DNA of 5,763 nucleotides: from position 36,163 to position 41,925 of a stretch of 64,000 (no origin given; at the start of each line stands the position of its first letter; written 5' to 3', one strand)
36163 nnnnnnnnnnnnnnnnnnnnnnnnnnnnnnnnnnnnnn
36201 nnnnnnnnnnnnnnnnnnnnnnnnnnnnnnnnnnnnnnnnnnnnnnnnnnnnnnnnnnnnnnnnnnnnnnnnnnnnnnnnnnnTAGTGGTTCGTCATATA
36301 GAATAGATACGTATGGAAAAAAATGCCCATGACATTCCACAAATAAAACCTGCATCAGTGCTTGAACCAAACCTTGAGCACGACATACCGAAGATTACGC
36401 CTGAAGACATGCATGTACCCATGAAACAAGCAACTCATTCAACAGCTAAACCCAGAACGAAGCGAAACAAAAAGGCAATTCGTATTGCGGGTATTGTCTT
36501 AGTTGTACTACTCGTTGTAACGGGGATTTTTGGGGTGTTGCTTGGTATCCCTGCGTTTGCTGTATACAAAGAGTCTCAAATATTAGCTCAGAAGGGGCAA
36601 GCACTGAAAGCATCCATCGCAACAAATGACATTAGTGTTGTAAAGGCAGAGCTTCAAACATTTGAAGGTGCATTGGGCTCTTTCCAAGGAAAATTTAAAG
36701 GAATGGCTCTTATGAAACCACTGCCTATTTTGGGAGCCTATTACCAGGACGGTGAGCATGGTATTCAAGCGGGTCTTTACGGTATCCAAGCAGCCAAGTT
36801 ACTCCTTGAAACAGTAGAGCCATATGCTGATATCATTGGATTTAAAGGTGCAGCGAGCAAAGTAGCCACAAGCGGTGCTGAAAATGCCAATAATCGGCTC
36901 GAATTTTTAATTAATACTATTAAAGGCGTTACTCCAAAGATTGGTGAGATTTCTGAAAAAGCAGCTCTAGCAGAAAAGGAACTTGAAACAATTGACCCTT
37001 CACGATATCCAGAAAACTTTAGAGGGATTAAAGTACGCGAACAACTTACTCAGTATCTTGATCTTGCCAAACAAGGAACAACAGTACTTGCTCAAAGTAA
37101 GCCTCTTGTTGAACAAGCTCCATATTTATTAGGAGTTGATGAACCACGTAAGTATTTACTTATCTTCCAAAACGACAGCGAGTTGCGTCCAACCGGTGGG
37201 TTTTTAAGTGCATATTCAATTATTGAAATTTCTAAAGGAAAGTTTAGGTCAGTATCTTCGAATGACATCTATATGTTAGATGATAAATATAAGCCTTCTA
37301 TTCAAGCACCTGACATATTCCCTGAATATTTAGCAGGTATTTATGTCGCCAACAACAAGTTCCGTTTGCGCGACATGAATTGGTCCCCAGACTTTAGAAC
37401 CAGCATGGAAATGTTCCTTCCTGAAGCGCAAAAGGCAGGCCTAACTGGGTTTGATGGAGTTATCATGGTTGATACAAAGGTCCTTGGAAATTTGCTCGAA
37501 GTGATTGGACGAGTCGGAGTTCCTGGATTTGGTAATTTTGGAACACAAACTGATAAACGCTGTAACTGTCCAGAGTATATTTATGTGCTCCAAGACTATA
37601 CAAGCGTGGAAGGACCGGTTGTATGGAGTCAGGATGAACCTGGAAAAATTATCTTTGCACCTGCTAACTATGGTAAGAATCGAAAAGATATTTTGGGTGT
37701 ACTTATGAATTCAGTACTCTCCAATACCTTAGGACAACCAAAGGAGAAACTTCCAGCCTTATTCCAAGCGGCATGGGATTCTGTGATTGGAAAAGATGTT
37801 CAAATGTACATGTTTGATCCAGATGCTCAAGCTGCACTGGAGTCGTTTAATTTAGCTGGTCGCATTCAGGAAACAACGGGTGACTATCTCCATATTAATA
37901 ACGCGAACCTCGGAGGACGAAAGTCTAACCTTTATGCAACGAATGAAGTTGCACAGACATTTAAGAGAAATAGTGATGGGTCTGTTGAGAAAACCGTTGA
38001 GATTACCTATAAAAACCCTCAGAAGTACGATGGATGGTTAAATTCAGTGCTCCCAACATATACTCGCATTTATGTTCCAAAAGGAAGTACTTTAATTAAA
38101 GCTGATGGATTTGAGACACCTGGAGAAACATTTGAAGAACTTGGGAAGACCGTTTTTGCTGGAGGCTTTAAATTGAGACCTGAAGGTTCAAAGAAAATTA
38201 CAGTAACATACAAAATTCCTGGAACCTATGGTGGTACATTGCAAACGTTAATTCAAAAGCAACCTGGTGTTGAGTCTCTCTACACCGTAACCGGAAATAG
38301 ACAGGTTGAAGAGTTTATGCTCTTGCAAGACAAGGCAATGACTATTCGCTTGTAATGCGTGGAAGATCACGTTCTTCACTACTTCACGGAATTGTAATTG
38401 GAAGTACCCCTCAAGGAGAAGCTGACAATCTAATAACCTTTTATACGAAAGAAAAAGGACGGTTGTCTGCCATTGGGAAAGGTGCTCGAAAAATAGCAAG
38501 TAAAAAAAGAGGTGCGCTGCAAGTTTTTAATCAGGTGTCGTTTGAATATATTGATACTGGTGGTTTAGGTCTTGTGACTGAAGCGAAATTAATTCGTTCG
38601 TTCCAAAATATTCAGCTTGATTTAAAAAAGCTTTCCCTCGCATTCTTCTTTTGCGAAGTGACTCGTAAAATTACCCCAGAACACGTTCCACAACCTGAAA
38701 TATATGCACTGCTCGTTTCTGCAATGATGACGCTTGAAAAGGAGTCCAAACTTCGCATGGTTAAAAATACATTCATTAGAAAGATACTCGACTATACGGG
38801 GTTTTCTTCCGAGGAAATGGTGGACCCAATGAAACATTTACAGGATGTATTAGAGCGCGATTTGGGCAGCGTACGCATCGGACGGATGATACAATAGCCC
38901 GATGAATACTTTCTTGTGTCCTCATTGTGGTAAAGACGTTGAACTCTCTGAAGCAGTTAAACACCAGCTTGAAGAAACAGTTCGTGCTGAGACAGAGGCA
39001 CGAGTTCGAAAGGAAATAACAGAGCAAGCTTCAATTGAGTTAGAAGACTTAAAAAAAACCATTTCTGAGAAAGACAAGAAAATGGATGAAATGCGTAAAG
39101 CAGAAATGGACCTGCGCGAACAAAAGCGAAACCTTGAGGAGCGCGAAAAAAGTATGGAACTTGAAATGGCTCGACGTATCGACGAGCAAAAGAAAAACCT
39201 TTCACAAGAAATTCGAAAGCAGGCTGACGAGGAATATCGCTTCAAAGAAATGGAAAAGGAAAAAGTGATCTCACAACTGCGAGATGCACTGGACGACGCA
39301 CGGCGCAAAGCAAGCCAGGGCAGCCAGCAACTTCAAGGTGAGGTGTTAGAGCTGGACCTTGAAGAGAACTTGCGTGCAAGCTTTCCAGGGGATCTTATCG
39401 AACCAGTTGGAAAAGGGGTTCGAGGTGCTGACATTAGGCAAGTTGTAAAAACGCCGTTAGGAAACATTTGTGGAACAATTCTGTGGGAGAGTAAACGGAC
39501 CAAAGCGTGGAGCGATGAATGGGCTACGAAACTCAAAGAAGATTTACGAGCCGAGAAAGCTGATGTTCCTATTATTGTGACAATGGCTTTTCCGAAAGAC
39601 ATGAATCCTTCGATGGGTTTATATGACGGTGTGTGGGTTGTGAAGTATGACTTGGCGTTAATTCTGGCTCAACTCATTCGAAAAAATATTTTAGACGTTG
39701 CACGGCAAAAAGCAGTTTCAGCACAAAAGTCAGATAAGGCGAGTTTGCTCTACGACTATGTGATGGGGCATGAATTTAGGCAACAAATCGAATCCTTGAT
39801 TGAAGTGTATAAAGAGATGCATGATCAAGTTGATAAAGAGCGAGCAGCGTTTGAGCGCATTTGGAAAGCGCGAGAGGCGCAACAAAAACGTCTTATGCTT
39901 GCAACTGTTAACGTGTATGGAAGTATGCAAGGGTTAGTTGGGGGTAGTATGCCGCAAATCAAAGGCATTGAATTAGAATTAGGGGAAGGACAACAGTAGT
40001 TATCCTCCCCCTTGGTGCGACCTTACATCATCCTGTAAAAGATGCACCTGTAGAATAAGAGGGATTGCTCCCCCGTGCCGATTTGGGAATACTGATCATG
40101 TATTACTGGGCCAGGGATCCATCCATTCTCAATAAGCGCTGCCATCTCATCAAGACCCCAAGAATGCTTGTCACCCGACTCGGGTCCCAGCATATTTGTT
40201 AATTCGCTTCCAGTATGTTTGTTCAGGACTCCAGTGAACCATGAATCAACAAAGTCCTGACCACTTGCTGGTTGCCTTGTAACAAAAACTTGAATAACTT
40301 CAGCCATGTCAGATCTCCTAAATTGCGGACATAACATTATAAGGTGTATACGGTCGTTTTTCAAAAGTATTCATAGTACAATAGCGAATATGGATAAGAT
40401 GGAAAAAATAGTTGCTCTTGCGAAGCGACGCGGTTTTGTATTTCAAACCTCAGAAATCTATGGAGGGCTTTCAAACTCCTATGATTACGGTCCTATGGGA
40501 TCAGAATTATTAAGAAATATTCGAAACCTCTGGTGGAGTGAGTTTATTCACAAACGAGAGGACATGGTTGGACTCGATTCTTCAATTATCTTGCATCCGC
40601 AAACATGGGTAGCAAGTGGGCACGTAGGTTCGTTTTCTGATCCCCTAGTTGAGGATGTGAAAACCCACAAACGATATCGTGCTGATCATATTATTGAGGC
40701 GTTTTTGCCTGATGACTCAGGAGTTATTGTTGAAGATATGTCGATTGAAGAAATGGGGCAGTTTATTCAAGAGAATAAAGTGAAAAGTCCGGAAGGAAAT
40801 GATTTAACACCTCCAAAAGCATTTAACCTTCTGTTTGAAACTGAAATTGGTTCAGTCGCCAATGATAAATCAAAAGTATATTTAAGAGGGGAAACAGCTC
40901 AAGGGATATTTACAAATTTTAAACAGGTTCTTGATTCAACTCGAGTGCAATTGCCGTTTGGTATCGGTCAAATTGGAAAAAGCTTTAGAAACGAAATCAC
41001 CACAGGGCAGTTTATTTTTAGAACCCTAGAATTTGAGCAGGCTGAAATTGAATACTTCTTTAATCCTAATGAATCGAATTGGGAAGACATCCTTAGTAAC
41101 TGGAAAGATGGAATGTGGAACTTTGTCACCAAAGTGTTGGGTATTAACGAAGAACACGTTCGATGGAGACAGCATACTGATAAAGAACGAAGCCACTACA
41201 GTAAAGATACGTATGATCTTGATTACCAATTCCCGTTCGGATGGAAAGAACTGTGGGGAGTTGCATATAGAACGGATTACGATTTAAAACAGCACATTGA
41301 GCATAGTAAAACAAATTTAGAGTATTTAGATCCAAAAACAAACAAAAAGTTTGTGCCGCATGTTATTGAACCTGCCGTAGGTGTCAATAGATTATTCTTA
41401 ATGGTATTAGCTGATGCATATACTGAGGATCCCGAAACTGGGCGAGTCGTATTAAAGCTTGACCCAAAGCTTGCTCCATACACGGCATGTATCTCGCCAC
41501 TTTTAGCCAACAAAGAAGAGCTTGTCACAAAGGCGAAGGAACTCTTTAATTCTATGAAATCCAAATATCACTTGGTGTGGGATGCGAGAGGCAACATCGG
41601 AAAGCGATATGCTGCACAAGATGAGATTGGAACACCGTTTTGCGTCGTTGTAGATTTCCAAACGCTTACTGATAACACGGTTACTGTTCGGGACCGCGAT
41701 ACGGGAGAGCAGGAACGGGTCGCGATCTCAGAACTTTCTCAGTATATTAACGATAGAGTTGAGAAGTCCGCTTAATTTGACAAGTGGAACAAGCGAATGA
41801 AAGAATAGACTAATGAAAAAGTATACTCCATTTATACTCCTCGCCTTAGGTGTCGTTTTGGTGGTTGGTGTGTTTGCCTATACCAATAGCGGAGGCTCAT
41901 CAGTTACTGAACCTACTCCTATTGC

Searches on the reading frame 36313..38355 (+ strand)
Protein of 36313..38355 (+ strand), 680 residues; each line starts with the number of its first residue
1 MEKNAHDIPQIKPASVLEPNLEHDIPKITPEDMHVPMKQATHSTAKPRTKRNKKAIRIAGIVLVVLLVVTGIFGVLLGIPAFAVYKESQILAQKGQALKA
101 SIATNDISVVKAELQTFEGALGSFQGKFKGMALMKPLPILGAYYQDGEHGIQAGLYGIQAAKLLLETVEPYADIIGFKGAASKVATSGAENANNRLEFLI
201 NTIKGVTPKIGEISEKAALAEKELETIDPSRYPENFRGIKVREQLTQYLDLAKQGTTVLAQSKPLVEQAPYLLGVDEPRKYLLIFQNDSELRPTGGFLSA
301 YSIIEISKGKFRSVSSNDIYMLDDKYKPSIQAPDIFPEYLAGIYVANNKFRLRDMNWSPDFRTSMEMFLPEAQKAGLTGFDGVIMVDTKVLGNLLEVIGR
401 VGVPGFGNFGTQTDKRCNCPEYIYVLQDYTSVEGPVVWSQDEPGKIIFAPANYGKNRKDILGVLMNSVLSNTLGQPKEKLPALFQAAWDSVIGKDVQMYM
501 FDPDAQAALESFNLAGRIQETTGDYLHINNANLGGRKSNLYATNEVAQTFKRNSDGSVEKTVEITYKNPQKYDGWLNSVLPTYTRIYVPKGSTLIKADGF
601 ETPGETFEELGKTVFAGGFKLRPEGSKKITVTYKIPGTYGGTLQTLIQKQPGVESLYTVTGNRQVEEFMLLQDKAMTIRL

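Call 7: search_protein_families(library=ncbifam, proteins=[window:36313-38355:+], max_evalue=0.1)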
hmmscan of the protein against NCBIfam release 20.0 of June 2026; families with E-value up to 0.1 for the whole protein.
window:36313-38355:+ (680 aa): 2 families
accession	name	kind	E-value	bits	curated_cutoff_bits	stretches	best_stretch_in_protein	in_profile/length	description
NF045849.1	ICE_MMCAP2_0565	equivalog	8.4e-05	22.2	40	1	40-79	40-79/80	Mbov_0395 family pilin-like conjugal transfer protein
NF040945.1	CCC_membrane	equivalog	0.047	14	65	1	52-93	1-42/99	CCC motif membrane protein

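Call 43: search_protein_families(library=pfam, proteins=[window:36313-38355:+], max_evalue=0.001)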
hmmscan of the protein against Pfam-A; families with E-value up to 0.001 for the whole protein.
window:36313-38355:+ (680 aa): 1 family
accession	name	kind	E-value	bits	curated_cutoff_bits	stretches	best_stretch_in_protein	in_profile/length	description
PF13196.11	DUF4012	-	5.4e-23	82.5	28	1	276-405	1-126/144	Protein of unknown function (DUF4012)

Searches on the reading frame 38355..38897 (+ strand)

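Call 43: search_protein_families(library=pfam, proteins=[window:38355-38897:+], max_evalue=0.001)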
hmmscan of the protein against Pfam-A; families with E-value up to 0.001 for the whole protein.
window:38355-38897:+ (180 aa): 2 families
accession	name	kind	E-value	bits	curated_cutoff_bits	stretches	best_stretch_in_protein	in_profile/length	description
PF11967.14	RecO_N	-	3.8e-18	65.7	27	1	11-83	7-80/80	Recombination protein O N terminal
PF02565.21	RecO_C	-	1e-09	38.8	22.1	1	88-150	2-64/157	Recombination protein O C terminal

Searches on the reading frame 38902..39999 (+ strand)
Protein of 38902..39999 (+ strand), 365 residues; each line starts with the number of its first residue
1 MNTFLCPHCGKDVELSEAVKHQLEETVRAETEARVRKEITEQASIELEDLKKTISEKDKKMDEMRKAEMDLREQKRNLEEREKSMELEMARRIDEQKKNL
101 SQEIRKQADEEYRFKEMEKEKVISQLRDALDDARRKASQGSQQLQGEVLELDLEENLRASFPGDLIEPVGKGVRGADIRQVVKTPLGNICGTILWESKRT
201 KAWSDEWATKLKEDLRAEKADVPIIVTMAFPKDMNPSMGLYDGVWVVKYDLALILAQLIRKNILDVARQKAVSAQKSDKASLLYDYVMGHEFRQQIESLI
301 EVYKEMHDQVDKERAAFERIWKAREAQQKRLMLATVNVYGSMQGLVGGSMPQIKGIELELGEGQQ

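Call 43: search_protein_families(library=pfam, proteins=[window:38902-39999:+], max_evalue=0.001)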
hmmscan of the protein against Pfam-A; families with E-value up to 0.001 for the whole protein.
window:38902-39999:+ (365 aa): 1 family
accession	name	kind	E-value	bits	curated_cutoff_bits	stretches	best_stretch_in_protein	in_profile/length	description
PF09903.14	DUF2130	-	3.3e-61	207.2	26.7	1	115-358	4-252/255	Uncharacterized protein conserved in bacteria (DUF2130)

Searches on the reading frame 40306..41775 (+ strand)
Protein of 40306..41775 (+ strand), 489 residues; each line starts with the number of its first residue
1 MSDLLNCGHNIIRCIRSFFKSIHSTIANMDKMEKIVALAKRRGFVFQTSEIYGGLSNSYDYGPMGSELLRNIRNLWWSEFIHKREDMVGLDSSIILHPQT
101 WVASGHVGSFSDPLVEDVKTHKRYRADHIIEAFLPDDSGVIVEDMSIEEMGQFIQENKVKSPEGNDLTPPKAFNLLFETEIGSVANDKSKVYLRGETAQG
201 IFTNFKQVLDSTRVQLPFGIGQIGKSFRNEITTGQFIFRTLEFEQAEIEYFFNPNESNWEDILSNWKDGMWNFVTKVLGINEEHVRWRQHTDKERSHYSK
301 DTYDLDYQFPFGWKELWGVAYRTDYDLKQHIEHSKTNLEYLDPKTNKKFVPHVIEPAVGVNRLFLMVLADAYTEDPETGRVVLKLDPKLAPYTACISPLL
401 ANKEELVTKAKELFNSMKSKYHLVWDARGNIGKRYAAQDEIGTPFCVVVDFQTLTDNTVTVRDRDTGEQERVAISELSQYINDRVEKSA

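Call 7: search_protein_families(library=ncbifam, proteins=[window:40306-41775:+], max_evalue=0.1)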
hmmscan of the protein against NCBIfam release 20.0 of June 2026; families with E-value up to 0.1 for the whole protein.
window:40306-41775:+ (489 aa): 11 families
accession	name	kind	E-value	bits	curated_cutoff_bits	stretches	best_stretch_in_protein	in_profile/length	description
NF003211.1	PRK04173.1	equivalog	2e-183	610.4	312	1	32-481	1-454/454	glycine--tRNA ligase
TIGR00389.1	glyS_dimeric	equivalog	5.1e-152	507.3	243.3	3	31-258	2-224/565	glycine--tRNA ligase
NF011484.0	PRK14894.1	equivalog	8e-116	387.3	1050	2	32-375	6-336/539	glycine--tRNA ligase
NF008979.1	PRK12325.1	exception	3.9e-12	45.8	550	1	385-481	338-436/437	proline--tRNA ligase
NF006625.0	PRK09194.1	equivalog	4.9e-12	45.5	558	1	358-481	440-558/559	proline--tRNA ligase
TIGR00408.1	proS_fam_I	equivalog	7.6e-09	35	437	1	189-486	98-382/475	proline--tRNA ligase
TIGR00409.1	proS_fam_II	equivalog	1.4e-08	34.1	306.7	1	388-482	470-566/568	proline--tRNA ligase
NF003068.0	PRK03991.1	equivalog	1.5e-06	26.9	484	1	337-486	446-593/613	threonine--tRNA ligase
TIGR00442.1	hisS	equivalog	0.0011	18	286.75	1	401-473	334-405/406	histidine--tRNA ligase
NF011500.0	PRK14938.1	equivalog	0.0041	16.1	362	1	358-485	247-369/387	Ser-tRNA(Thr) hydrolase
TIGR00418.1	thrS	equivalog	0.045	12.7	383.65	0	406-482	484-562/565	threonine--tRNA ligase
